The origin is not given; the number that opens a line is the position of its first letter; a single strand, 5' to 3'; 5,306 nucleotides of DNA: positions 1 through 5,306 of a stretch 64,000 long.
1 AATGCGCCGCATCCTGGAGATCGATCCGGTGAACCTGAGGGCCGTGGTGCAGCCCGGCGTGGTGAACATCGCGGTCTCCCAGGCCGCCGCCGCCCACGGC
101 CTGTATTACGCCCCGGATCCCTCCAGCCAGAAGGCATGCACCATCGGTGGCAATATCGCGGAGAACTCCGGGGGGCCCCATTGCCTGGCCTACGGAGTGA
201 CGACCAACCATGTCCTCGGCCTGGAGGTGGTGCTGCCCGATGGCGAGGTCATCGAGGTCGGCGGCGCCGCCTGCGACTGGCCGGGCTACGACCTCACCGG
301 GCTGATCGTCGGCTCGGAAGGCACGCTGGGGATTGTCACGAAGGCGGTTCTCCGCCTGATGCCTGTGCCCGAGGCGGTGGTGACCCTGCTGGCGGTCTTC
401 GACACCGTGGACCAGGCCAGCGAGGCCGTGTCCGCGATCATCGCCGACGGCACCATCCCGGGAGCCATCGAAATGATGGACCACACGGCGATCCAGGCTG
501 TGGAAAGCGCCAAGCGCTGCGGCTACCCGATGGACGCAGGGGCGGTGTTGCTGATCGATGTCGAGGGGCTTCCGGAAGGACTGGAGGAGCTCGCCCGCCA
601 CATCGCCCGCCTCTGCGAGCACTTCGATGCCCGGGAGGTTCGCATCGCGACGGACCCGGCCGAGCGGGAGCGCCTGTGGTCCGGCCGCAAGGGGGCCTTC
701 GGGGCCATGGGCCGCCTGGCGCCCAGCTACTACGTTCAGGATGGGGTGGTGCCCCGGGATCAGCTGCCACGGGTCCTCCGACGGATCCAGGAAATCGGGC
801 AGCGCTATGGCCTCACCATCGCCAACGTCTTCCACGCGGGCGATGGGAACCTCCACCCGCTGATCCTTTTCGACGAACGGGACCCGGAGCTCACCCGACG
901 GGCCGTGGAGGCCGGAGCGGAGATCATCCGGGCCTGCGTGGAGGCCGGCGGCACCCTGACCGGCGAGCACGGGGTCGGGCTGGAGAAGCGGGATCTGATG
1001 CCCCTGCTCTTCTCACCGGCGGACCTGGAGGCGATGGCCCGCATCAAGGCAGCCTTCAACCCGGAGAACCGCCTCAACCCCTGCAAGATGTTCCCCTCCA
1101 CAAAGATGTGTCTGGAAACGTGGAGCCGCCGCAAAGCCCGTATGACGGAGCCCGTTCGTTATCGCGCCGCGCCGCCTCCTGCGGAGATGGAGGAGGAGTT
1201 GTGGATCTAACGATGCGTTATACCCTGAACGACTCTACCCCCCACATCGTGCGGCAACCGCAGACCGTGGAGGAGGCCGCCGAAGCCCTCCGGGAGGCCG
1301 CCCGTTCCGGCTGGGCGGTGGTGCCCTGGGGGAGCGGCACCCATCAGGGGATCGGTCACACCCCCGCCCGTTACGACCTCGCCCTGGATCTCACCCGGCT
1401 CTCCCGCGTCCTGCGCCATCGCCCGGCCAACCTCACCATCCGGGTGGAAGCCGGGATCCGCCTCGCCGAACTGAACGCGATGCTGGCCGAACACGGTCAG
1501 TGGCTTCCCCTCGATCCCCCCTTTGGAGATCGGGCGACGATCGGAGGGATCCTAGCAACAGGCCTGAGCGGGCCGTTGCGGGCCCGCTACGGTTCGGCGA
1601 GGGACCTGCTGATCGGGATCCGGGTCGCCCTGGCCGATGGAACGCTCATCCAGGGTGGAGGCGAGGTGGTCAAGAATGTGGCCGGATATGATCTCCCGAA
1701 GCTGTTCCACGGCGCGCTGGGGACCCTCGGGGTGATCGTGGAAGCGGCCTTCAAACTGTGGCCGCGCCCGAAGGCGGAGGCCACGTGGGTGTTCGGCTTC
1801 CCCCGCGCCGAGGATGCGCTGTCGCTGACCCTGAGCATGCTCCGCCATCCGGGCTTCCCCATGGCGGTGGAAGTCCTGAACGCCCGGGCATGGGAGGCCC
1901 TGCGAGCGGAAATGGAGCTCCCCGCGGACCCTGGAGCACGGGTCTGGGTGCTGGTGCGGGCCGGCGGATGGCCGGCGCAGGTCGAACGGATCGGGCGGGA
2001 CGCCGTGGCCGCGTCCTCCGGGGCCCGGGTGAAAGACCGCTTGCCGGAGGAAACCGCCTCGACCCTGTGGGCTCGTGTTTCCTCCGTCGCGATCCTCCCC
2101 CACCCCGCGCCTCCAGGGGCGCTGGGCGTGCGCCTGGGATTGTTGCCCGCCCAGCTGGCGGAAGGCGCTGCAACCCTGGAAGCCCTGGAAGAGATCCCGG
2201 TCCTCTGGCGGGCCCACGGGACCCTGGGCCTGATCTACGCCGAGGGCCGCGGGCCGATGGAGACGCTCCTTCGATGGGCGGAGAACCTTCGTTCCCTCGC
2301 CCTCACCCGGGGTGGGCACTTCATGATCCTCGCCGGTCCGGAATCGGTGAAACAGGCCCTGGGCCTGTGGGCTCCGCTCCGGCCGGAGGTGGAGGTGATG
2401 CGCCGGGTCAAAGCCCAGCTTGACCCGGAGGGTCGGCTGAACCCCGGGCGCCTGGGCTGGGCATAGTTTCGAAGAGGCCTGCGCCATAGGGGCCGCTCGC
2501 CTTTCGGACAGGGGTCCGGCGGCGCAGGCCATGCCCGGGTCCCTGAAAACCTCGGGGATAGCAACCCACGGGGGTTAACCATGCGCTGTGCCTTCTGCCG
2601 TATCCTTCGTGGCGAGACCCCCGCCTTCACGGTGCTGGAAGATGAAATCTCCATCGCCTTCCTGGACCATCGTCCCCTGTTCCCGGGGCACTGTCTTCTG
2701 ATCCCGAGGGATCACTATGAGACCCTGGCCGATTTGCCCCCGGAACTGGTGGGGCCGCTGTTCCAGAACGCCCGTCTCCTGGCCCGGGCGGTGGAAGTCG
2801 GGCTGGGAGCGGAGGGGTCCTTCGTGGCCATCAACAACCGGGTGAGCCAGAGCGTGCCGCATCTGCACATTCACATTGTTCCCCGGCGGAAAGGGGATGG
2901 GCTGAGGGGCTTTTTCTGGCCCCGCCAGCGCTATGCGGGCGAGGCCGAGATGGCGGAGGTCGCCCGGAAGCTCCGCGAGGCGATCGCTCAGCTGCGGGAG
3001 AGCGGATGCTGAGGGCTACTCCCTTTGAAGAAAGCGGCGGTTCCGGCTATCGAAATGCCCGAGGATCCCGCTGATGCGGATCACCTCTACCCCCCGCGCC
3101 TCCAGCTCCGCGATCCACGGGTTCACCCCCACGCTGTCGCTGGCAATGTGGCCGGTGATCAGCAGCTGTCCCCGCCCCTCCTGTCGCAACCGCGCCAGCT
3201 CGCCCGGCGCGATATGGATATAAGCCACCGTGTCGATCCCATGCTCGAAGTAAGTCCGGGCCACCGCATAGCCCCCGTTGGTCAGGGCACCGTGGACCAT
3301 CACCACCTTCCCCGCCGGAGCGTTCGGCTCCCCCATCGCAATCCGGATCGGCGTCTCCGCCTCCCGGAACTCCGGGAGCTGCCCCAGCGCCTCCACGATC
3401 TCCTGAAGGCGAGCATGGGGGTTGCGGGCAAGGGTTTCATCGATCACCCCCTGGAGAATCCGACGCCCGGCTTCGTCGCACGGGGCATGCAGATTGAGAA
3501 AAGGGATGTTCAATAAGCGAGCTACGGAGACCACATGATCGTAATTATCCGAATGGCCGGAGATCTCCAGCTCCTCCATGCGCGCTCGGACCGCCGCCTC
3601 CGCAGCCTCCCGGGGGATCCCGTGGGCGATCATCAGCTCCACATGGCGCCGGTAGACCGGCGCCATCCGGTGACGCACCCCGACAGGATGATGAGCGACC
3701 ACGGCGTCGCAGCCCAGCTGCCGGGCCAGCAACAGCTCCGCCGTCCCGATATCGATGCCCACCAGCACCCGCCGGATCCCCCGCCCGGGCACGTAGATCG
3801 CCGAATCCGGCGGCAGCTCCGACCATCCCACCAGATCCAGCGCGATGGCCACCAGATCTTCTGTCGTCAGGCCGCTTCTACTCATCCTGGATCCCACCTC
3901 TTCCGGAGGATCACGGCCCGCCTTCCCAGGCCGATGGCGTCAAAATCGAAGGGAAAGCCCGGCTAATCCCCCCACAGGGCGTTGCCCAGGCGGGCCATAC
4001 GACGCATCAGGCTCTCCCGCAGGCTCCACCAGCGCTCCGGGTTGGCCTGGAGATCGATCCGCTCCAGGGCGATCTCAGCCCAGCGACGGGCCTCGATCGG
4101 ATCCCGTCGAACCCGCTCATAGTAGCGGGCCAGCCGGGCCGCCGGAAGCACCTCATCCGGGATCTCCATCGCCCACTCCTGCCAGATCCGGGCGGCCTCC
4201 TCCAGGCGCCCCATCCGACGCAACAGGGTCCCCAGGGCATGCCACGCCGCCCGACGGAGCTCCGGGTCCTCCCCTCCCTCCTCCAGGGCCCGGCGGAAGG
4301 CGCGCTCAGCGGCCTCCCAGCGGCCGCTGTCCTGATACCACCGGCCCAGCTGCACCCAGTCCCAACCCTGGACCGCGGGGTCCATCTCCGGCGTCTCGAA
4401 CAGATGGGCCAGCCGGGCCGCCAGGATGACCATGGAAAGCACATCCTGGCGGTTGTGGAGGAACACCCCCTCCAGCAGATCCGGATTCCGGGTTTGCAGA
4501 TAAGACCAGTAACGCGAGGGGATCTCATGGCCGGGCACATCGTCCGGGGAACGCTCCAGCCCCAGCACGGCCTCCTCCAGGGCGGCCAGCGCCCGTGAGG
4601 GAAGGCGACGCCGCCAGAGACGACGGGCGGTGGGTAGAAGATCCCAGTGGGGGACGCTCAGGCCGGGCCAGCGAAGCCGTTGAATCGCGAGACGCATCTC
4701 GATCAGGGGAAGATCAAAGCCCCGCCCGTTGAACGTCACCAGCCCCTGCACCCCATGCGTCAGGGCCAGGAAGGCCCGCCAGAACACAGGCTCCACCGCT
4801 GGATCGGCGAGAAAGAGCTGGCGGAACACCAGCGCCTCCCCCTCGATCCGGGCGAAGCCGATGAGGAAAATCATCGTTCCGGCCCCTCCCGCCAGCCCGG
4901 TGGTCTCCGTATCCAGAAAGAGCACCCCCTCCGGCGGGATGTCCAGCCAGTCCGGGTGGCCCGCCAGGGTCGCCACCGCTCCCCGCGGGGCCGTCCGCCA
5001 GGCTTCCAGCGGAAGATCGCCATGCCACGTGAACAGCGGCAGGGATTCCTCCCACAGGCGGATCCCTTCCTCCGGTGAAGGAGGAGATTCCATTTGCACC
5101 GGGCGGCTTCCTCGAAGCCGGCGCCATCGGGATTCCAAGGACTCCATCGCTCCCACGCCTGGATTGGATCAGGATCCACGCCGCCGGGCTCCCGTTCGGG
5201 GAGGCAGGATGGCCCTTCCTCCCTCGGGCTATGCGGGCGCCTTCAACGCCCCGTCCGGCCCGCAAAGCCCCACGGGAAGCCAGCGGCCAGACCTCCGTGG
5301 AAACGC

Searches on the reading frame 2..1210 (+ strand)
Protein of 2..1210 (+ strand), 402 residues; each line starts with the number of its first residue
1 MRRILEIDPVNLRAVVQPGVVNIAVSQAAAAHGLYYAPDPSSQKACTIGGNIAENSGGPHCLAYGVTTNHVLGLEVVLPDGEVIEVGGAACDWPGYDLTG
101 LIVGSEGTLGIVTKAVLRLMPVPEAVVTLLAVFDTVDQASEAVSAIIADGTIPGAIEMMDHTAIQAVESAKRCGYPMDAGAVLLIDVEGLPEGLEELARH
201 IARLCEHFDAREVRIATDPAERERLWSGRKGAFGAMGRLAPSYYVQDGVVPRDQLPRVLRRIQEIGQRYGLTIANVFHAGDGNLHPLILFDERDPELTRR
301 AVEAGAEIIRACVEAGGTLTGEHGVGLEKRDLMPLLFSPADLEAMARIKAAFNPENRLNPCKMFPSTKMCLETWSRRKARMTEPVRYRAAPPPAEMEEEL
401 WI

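Call 50: search_protein_families(library=pfam, proteins=[window:2-1210:+], max_evalue=0.00001)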
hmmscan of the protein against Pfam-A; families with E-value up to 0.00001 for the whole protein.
window:2-1210:+ (402 aa): 2 families
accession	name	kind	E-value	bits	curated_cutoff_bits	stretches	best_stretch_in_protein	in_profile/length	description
PF02913.24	FAD-oxidase_C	-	3.9e-70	236.8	21.2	1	123-362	2-247/248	FAD linked oxidases, C-terminal domain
PF01565.28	FAD_binding_4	-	7.5e-26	90.9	26.4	1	1-86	53-138/139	FAD binding domain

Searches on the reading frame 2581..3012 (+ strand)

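Call 75: search_protein_families(library=pfam, proteins=[window:2581-3012:+], max_evalue=0.001)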
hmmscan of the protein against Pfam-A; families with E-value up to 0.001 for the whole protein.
window:2581-3012:+ (143 aa): 2 families
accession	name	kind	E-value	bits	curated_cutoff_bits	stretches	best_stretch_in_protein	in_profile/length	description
PF01230.28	HIT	-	1.4e-22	80.6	21.5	1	10-104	1-97/98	HIT domain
PF11969.13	DcpS_C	-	7.1e-12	46.2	24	1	2-101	1-101/114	Scavenger mRNA decapping enzyme C-term binding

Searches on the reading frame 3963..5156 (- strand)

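Call 50: search_protein_families(library=pfam, proteins=[window:3963-5156:-], max_evalue=0.00001)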
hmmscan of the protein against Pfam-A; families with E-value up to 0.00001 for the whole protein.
window:3963-5156:- (397 aa): 6 families
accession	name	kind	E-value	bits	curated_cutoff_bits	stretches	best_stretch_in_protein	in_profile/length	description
PF13482.12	RNase_H_2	-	2.3e-34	119.1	22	1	79-249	1-164/165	RNase_H superfamily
PF13428.12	TPR_14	-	2.5e-09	37.3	23.5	0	267-303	4-40/44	Tetratricopeptide repeat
PF13176.12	TPR_7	-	3.5e-08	33.4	27.9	0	268-299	3-33/36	Tetratricopeptide repeat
PF07719.23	TPR_2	-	5.7e-07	29.6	27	0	267-292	4-29/34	Tetratricopeptide repeat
PF13432.12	TPR_16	-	1.4e-06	29.1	32.7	0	270-325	3-53/65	Tetratricopeptide repeat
PF13424.12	TPR_12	-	2.2e-06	28.2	30.1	1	267-323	6-66/77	Tetratricopeptide repeat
